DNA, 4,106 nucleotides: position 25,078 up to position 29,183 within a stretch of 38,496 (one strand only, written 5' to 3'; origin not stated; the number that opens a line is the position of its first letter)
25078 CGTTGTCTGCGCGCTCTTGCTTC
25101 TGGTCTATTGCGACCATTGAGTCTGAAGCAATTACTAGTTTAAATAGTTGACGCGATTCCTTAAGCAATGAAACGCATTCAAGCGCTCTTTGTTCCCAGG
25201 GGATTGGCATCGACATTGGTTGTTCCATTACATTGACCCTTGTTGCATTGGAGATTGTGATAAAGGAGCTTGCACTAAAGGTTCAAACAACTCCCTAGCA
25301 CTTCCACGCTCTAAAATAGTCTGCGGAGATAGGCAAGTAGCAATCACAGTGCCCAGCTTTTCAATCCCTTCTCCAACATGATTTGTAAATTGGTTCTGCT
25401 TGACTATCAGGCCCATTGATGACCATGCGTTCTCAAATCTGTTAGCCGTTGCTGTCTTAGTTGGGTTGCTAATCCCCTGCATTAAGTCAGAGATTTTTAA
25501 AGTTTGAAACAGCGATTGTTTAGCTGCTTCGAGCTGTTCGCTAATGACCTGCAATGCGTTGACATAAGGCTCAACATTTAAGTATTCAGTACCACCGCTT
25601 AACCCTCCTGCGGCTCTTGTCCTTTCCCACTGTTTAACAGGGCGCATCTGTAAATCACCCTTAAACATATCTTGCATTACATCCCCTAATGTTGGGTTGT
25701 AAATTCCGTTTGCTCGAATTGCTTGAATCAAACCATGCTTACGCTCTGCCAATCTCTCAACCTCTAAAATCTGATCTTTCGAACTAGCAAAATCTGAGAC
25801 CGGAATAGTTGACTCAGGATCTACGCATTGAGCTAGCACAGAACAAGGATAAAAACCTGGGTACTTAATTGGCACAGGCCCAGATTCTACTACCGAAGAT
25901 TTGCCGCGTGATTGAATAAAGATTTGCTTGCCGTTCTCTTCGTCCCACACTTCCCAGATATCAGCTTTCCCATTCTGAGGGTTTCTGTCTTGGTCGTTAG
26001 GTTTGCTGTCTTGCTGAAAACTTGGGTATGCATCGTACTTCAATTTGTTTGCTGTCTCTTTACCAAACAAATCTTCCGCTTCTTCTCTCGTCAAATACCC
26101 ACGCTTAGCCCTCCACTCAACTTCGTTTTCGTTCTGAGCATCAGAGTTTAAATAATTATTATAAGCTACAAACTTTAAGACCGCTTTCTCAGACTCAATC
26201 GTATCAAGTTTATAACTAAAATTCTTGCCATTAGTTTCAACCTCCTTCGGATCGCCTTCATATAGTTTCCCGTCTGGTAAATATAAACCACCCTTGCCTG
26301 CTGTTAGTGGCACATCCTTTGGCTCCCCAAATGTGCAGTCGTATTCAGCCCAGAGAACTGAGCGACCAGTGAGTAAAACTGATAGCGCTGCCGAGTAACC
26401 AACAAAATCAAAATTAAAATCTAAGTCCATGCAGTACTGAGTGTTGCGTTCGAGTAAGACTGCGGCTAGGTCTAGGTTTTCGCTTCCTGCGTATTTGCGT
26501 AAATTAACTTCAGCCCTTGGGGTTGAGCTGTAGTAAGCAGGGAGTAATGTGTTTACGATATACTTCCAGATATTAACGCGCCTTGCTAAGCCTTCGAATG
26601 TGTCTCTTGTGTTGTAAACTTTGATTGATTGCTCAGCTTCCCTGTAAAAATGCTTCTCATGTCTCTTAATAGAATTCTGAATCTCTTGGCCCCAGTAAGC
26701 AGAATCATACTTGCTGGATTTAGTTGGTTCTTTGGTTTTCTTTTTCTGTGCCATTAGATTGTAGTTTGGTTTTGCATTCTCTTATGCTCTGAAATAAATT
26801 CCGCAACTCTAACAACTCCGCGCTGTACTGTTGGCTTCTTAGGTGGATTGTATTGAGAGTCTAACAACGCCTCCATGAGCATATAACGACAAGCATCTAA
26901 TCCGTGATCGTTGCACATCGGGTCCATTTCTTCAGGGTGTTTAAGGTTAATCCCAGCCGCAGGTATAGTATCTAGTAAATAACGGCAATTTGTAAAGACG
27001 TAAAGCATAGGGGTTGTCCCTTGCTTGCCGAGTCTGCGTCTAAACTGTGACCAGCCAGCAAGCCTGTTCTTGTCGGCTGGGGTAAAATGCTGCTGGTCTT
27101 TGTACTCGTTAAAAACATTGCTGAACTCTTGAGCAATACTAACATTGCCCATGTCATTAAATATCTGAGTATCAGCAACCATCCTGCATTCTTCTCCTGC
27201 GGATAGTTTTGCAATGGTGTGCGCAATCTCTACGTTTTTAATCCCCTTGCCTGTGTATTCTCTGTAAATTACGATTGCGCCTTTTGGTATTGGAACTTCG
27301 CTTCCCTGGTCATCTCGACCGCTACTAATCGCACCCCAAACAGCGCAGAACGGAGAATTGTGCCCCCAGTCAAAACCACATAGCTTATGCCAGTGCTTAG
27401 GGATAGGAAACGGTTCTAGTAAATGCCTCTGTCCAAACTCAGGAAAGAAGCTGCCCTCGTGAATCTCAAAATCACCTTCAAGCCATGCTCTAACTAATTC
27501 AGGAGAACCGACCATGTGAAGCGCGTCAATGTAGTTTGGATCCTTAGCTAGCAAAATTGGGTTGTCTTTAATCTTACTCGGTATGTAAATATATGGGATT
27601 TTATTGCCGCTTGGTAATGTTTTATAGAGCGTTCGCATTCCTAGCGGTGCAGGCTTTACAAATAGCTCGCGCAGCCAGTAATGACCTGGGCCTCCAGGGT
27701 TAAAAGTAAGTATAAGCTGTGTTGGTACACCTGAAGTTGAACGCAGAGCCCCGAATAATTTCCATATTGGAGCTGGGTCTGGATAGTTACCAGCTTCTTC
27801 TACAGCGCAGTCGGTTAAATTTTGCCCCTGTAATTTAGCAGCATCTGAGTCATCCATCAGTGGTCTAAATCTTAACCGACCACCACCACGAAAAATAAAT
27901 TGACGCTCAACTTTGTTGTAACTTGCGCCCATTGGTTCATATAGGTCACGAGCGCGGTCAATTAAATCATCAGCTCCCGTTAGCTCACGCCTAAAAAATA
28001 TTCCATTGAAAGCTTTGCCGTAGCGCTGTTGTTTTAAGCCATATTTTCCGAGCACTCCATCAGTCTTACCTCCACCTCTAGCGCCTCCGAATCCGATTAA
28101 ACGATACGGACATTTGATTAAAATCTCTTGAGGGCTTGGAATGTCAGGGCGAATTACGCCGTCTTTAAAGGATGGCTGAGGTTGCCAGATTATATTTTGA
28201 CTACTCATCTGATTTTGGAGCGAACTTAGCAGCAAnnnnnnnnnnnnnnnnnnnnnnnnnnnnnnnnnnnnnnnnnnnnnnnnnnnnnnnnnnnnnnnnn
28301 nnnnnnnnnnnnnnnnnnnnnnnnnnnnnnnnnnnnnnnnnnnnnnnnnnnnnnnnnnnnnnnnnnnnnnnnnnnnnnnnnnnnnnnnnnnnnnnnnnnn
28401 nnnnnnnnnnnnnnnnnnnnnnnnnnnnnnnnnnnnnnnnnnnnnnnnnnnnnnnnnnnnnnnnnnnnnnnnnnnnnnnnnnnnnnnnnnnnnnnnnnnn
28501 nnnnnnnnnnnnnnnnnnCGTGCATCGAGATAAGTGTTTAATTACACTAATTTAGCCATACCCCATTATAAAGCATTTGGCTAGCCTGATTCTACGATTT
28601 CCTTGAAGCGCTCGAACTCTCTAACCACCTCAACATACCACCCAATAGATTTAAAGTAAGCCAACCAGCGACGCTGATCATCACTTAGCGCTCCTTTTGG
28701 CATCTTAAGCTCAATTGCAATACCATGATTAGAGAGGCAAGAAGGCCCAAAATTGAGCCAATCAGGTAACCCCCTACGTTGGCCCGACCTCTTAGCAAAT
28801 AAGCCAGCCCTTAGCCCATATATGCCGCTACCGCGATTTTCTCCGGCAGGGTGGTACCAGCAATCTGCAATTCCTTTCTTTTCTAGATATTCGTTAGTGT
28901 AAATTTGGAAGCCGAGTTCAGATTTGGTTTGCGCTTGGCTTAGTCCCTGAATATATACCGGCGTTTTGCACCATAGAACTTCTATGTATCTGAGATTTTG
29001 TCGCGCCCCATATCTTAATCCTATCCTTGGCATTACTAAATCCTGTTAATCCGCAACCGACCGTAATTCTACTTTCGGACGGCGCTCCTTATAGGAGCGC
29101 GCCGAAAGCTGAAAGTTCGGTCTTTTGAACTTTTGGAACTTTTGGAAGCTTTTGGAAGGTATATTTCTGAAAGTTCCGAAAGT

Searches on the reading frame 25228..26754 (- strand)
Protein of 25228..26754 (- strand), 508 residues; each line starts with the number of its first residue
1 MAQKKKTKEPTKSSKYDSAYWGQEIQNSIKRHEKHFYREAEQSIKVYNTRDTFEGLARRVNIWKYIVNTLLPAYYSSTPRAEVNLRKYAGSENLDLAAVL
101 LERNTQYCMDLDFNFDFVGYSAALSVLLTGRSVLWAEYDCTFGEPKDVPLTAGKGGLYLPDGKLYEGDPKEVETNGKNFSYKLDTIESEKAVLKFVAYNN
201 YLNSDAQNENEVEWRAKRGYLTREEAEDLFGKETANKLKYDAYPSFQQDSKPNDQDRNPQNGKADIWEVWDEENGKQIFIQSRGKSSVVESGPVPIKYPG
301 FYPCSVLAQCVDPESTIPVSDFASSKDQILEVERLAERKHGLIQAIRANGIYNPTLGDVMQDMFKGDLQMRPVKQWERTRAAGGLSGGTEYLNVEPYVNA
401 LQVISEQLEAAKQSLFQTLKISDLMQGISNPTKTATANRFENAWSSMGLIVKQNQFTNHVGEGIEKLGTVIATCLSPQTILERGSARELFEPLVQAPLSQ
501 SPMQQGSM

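Call 25: search_protein_families(library=phrogs, proteins=[window:25228-26754:-], max_evalue=0.001)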
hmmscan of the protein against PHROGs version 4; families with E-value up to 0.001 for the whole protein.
window:25228-26754:- (508 aa): 1 family
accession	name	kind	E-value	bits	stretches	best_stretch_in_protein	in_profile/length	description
phrog_12082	-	head and packaging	2.9e-57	195.6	1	7-483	9-470/715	portal protein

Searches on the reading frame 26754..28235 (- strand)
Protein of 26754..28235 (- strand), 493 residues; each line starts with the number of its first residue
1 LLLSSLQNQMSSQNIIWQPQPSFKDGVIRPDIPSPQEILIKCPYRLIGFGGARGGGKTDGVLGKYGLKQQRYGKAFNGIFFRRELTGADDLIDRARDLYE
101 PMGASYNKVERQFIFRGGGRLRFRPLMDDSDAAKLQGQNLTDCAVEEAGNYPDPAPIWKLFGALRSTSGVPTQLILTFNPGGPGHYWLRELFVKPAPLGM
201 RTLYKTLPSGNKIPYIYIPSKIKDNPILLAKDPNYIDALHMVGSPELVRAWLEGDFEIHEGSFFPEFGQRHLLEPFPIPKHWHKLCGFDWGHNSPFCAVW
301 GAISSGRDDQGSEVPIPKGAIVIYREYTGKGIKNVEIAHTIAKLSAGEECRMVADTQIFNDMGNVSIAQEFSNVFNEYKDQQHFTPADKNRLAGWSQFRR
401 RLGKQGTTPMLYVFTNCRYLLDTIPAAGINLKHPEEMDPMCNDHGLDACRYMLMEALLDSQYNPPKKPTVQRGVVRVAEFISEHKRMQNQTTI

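Call 25: search_protein_families(library=phrogs, proteins=[window:26754-28235:-], max_evalue=0.001)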
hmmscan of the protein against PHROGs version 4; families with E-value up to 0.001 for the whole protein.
window:26754-28235:- (493 aa): 4 families
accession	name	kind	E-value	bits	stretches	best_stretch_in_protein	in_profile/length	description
phrog_2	-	head and packaging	2.6e-36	126.7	1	34-467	268-603/807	terminase large subunit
phrog_979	-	head and packaging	1.5e-23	84.3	1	34-181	156-305/642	terminase large subunit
phrog_9526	-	head and packaging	6.9e-08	33.3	1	44-181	25-166/280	terminase large subunit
phrog_5653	-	head and packaging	6.3e-06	27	0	257-362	4-93/199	terminase large subunit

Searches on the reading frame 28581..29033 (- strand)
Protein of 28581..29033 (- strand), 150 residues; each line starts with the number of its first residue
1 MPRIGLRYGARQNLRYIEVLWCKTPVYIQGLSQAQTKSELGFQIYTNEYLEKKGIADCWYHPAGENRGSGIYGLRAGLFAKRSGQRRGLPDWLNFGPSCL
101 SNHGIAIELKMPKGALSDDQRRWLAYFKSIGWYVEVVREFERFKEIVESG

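Call 25: search_protein_families(library=phrogs, proteins=[window:28581-29033:-], max_evalue=0.001)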
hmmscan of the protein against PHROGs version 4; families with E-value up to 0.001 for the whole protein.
window:28581-29033:- (150 aa): 4 families
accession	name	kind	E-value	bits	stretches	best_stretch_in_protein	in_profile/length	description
phrog_824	-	unknown function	8.4e-15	56.4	1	57-148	86-172/265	-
phrog_93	-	DNA, RNA and nucleotide metabolism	4.1e-08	33.3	1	26-148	341-439/613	endonuclease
phrog_5702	-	DNA, RNA and nucleotide metabolism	4.3e-07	30.8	1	84-141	2-57/70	Holliday junction resolvase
phrog_2363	-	unknown function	9.7e-05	23.1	1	76-139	97-159/192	-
